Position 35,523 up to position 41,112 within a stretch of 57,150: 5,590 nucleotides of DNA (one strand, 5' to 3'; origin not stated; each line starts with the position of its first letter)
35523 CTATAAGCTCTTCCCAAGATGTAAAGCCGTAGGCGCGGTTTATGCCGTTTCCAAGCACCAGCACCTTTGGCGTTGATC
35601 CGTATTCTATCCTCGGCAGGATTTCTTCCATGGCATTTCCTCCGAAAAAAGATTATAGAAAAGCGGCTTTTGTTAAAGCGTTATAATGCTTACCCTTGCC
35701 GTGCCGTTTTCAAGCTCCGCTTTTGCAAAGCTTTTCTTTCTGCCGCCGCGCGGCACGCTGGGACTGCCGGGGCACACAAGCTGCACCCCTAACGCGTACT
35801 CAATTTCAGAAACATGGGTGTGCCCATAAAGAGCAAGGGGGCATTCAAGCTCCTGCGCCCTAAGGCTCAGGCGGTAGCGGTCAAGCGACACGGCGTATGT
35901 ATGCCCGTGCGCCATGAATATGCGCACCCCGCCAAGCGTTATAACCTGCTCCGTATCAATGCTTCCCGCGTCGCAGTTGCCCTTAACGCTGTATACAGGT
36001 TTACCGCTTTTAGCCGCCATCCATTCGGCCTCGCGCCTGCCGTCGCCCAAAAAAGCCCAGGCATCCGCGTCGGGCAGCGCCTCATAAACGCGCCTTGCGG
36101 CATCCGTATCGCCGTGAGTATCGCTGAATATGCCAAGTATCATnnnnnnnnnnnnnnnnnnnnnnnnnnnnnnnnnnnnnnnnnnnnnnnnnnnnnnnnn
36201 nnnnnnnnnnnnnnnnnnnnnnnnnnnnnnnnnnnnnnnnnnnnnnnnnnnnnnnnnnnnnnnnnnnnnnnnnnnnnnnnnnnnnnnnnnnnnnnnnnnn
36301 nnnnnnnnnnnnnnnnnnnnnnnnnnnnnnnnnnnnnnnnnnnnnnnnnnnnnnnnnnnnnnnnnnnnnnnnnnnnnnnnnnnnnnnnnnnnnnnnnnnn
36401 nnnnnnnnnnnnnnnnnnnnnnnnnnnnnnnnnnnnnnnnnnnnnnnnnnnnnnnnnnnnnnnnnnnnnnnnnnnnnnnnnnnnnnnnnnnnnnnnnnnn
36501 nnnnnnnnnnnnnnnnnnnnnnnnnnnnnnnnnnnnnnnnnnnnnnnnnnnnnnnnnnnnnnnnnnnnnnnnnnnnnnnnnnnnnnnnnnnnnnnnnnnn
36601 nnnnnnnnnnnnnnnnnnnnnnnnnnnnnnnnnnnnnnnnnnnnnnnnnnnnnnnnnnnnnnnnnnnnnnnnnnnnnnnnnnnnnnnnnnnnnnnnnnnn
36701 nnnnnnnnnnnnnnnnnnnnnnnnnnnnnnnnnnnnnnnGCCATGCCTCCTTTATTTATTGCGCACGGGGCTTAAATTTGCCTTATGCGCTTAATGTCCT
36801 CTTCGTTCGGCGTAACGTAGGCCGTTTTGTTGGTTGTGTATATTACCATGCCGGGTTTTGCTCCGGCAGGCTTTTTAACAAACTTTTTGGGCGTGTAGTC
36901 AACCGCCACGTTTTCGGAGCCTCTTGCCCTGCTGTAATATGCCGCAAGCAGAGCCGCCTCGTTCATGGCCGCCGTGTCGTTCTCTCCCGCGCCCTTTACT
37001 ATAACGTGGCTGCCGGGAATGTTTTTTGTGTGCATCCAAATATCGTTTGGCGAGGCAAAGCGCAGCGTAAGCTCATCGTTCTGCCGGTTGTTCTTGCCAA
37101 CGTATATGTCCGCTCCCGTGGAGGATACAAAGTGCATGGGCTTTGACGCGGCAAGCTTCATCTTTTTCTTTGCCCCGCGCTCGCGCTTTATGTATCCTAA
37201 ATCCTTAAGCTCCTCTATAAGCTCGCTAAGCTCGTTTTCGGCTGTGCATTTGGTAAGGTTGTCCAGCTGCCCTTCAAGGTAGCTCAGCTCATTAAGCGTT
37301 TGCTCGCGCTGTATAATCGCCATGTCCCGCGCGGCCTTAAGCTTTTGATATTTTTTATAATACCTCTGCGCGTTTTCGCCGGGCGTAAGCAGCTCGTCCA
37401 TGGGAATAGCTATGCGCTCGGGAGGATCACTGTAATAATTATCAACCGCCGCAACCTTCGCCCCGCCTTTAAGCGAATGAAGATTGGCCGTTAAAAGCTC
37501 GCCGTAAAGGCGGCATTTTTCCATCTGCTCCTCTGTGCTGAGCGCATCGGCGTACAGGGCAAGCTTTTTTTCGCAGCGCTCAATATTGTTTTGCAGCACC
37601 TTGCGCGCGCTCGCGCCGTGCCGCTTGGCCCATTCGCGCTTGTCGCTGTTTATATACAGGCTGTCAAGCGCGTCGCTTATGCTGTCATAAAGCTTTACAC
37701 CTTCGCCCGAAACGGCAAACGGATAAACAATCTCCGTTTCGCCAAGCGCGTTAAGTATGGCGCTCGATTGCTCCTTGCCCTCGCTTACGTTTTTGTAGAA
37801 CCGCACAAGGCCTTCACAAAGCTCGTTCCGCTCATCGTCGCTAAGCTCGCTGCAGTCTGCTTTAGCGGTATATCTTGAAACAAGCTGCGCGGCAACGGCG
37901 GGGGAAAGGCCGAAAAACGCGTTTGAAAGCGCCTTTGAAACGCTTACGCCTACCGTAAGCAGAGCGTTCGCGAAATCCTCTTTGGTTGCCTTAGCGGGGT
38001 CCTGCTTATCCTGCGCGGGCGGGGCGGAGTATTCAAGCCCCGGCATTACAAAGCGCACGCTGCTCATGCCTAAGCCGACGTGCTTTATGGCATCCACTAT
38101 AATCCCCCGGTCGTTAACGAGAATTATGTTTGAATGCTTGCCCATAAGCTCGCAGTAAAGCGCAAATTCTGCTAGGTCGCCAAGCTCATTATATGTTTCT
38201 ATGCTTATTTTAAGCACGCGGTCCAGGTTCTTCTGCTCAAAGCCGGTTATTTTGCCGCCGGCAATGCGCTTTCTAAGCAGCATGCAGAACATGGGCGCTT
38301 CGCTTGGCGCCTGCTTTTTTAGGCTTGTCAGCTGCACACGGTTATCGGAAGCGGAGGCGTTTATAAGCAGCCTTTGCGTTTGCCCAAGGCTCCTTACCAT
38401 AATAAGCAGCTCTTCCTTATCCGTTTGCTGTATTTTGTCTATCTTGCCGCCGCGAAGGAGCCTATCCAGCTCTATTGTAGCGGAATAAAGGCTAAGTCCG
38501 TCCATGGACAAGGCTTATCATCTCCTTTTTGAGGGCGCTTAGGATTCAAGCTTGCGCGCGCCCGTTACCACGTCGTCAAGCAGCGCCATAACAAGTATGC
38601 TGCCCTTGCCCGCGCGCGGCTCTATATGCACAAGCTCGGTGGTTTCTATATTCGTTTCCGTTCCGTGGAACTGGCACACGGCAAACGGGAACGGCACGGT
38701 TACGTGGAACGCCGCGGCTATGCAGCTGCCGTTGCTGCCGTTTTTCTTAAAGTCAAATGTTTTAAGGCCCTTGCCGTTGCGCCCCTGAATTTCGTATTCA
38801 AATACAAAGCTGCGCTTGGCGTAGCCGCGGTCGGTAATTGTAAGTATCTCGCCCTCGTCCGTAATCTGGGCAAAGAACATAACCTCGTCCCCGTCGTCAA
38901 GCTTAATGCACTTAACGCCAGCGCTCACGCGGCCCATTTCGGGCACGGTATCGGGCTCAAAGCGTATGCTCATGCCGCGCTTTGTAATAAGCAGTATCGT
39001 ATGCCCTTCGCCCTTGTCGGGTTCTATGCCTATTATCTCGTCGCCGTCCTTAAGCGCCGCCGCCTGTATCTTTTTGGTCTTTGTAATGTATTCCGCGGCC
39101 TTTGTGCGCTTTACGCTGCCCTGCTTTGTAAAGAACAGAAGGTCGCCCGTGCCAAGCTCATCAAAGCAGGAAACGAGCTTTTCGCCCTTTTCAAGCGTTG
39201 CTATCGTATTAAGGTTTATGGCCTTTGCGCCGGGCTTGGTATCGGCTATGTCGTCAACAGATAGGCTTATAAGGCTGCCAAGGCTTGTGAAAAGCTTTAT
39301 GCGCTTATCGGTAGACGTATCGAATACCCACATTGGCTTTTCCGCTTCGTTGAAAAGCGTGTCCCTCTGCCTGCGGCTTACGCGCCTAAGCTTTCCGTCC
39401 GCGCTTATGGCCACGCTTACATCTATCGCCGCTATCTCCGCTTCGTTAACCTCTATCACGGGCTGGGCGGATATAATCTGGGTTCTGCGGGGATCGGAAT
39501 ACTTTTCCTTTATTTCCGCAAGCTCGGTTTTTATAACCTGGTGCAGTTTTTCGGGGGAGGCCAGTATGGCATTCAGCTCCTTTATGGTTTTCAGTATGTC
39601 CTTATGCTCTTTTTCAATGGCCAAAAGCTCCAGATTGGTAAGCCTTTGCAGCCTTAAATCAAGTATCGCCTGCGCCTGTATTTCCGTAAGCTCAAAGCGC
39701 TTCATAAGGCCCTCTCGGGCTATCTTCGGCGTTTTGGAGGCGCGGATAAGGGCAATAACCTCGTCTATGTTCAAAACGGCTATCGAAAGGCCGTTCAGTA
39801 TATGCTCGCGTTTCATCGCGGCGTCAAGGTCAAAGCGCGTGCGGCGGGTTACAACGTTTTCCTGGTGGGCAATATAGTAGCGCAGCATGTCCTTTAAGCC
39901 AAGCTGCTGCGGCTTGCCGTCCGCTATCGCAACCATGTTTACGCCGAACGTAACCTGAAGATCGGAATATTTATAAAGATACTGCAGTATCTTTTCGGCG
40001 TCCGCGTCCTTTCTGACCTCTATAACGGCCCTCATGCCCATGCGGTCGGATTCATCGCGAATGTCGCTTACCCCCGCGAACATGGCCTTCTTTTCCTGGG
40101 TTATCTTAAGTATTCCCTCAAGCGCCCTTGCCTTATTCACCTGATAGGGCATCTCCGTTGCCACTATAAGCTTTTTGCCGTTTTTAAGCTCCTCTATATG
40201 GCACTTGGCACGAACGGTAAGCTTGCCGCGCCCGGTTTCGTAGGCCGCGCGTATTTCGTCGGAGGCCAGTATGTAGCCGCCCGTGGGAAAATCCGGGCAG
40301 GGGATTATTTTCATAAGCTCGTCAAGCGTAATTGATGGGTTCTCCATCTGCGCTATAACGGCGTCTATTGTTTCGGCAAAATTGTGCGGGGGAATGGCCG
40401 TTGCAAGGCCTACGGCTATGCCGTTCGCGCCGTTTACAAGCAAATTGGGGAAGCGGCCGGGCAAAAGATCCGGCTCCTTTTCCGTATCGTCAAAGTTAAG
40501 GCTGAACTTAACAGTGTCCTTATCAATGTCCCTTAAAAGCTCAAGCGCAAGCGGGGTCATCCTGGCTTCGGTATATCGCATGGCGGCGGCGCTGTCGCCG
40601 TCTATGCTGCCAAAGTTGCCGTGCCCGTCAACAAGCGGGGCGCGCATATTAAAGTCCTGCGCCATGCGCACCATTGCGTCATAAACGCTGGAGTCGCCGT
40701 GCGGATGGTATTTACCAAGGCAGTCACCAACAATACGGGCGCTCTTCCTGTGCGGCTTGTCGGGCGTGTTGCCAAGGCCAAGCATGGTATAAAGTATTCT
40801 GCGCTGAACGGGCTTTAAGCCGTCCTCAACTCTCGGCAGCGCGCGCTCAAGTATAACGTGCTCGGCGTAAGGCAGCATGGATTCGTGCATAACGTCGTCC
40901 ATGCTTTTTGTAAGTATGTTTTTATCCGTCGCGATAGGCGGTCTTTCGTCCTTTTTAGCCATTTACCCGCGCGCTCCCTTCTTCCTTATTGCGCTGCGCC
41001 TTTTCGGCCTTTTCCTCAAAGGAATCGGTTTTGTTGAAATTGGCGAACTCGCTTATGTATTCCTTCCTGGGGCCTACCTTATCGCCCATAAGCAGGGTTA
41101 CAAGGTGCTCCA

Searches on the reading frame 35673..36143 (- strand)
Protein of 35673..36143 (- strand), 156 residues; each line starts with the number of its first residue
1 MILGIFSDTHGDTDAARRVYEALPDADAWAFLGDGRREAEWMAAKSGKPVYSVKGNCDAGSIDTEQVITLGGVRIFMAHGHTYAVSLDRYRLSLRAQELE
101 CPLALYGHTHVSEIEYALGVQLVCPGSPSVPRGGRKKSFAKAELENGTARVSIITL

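Call 18: search_protein_families(library=pfam, proteins=[window:35673-36143:-], max_evalue=0.00001)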
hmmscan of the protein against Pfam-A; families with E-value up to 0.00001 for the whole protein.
window:35673-36143:- (156 aa): 2 families
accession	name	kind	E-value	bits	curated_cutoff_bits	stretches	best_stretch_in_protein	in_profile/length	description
PF12850.12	Metallophos_2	-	1.1e-25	90.9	27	1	1-146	1-153/154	Calcineurin-like phosphoesterase superfamily domain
PF00149.33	Metallophos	-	3e-07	31.5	21.5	1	4-94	4-127/191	Calcineurin-like phosphoesterase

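Call 44: find_homologous_proteins(query=window:35673-36143:-, max_evalue=1e-20)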
Query window:35673-36143:- (156 aa): 75 proteins with E <= 1e-20 among 362 candidates.
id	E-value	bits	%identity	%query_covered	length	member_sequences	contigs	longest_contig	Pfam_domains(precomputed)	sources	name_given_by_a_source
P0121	6.0e-97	340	98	100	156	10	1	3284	PF12850.13,PF00149.34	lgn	-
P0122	2.0e-75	270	76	100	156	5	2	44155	PF12850.13,PF00149.34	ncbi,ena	-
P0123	4.6e-73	262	75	100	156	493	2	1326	PF12850.13,PF00149.34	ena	-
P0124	1.9e-61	224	64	99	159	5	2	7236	PF12850.13,PF00149.34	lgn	-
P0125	8.0e-61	222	65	99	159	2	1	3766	PF12850.13,PF00149.34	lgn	-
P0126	1.6e-59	218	62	100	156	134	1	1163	PF12850.13,PF00149.34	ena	-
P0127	1.5e-57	212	68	89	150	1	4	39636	PF12850.13,PF00149.34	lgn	-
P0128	2.9e-57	211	60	100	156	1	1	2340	PF12850.13,PF00149.34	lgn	-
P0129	2.0e-52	195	76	73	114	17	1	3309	PF12850.13,PF00149.34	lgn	-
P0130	2.5e-42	162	53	100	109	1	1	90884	PF12850.13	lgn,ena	-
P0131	1.3e-41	160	53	99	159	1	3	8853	PF12850.13,PF00149.34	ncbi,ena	-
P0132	1.8e-41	160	65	72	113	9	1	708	PF12850.13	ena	-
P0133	1.9e-41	160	54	100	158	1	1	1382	PF12850.13,PF00149.34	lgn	-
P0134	1.4e-40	157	76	61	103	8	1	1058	PF12850.13,PF00149.34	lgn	-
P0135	1.4e-35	140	47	100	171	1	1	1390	PF12850.13,PF00149.34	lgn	-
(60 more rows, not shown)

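Call 45: find_encoding_contigs(protein=P0122, flank=7000, max_places=2)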
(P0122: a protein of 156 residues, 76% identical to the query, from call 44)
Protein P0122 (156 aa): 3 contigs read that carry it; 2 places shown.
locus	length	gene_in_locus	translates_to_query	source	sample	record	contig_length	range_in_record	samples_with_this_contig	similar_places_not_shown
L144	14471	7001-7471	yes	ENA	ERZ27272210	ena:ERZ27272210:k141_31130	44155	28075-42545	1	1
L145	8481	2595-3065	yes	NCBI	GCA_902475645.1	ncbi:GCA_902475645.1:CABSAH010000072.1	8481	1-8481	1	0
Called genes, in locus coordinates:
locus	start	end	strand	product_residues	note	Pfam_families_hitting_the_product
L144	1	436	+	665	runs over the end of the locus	PF02518:HATPase_c, PF00204:DNA_gyraseB, PF01751:Toprim, PF00986:DNA_gyraseB_C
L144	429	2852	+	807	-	PF00521:DNA_topoisoIV, PF03989:DNA_gyraseA_C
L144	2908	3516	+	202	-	PF22657:SSB_1 (faint), PF00436:SSB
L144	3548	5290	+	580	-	PF05833:NFACT_N, PF05670:NFACT-R_1, PF18297:NFACT-R_2 (weak)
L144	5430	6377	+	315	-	PF10646:Germane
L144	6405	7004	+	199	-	PF01725:Ham1p_like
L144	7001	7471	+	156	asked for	PF00149:Metallophos (weak), PF12850:Metallophos_2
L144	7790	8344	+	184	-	PF05962:HutD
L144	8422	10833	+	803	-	PF00912:Transgly, PF00905:Transpeptidase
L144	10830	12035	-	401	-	PF01411:tRNA-synt_2c (weak), PF07973:tRNA_SAD (weak), PF02272:DHHA1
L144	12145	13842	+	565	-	PF01401:Peptidase_M2 (faint), PF01432:Peptidase_M3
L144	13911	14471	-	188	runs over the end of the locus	PF00485:PRK (weak), PF13238:AAA_18 (weak)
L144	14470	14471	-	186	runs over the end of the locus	PF12822:ECF_trnsprt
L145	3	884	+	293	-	?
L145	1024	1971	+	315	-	PF10646:Germane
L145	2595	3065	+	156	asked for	PF00149:Metallophos (weak), PF12850:Metallophos_2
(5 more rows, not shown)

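Call 46: find_encoding_contigs(protein=P0127, flank=7000, max_places=2)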
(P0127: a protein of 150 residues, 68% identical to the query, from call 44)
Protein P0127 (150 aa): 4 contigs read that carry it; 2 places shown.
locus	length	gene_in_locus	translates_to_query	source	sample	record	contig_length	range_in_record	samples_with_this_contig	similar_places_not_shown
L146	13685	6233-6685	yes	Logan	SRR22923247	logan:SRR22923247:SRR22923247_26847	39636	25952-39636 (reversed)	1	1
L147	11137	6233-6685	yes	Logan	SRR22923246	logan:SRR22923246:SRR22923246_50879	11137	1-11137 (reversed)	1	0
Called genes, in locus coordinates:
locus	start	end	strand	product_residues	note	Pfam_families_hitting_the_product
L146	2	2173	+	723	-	?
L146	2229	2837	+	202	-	PF00436:SSB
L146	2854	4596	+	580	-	PF05833:NFACT_N, PF05670:NFACT-R_1, PF18297:NFACT-R_2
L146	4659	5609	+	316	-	PF10646:Germane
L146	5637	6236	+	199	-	PF01725:Ham1p_like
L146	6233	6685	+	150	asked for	PF00149:Metallophos (faint), PF12850:Metallophos_2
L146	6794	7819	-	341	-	PF08240:ADH_N, PF00107:ADH_zinc_N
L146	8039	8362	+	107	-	PF13601:HTH_34 (weak), PF03551:PadR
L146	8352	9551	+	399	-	PF11193:DUF2812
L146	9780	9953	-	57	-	-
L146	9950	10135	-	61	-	-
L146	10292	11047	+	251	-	PF00005:ABC_tran, PF13304:AAA_21 (faint)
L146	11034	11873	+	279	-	PF00528:BPD_transp_1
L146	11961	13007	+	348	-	PF06723:MreB_Mbl, PF00012:HSP70, PF14450:FtsA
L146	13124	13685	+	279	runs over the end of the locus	PF04085:MreC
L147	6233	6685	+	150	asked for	PF00149:Metallophos (faint), PF12850:Metallophos_2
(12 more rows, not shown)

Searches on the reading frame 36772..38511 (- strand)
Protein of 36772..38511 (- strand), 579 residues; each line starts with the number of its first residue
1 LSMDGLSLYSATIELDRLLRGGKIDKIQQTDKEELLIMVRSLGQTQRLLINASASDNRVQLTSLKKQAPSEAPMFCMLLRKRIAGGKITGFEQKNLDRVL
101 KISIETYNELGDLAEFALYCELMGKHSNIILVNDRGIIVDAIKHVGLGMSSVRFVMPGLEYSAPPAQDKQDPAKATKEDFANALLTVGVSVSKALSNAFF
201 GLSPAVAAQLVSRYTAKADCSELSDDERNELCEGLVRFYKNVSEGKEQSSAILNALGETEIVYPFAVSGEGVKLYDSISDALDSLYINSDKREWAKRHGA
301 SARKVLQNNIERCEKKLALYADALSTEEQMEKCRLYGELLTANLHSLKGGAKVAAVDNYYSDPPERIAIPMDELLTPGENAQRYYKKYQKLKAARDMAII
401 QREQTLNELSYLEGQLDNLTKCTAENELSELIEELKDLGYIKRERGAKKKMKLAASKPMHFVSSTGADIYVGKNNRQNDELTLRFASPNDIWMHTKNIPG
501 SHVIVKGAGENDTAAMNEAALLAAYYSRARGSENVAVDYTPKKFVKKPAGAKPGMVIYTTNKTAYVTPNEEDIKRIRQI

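Call 18: search_protein_families(library=pfam, proteins=[window:36772-38511:-], max_evalue=0.00001)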
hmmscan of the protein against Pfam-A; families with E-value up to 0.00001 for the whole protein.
window:36772-38511:- (579 aa): 3 families
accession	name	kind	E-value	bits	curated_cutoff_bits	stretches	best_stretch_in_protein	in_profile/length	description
PF05833.16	NFACT_N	-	1.3e-126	423.5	31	1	4-452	1-454/456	NFACT N-terminal and middle domains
PF05670.18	NFACT-R_1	-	7.6e-12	46.2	29.8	1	457-550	1-98/112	NFACT protein RNA binding domain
PF18297.6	NFACT-R_2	-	1.6e-08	35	26.9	1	460-543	3-83/104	NFACT protein RNA binding domain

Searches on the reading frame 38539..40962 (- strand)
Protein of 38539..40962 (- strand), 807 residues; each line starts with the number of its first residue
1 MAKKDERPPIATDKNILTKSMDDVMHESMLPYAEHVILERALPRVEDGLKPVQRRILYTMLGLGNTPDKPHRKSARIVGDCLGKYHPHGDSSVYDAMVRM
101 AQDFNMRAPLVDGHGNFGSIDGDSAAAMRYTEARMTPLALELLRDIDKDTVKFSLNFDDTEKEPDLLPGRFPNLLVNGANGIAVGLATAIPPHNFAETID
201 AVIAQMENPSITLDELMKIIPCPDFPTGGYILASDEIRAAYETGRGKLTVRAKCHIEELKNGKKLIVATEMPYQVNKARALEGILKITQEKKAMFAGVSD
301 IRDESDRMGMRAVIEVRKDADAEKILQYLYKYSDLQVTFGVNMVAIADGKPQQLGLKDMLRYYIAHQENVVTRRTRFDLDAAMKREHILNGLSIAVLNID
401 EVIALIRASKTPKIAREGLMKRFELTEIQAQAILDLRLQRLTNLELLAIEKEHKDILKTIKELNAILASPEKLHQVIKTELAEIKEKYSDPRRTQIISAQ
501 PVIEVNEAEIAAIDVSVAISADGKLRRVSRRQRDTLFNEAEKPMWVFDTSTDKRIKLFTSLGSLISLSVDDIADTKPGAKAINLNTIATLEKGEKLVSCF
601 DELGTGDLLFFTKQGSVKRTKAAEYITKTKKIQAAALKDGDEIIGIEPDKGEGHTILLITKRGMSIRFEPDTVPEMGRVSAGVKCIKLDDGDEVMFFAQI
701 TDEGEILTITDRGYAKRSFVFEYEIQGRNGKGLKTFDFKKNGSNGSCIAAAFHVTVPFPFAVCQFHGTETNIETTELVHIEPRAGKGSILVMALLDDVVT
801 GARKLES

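Call 18: search_protein_families(library=pfam, proteins=[window:38539-40962:-], max_evalue=0.00001)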
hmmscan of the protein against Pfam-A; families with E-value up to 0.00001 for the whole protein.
window:38539-40962:- (807 aa): 2 families
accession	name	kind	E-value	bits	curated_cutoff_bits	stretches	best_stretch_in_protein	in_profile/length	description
PF00521.26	DNA_topoisoIV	-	5.3e-158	526.9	31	1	40-481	1-431/432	DNA gyrase/topoisomerase IV, subunit A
PF03989.18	DNA_gyraseA_C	-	8.2e-35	118.4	27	3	655-698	2-45/48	DNA gyrase C-terminal domain, beta-propeller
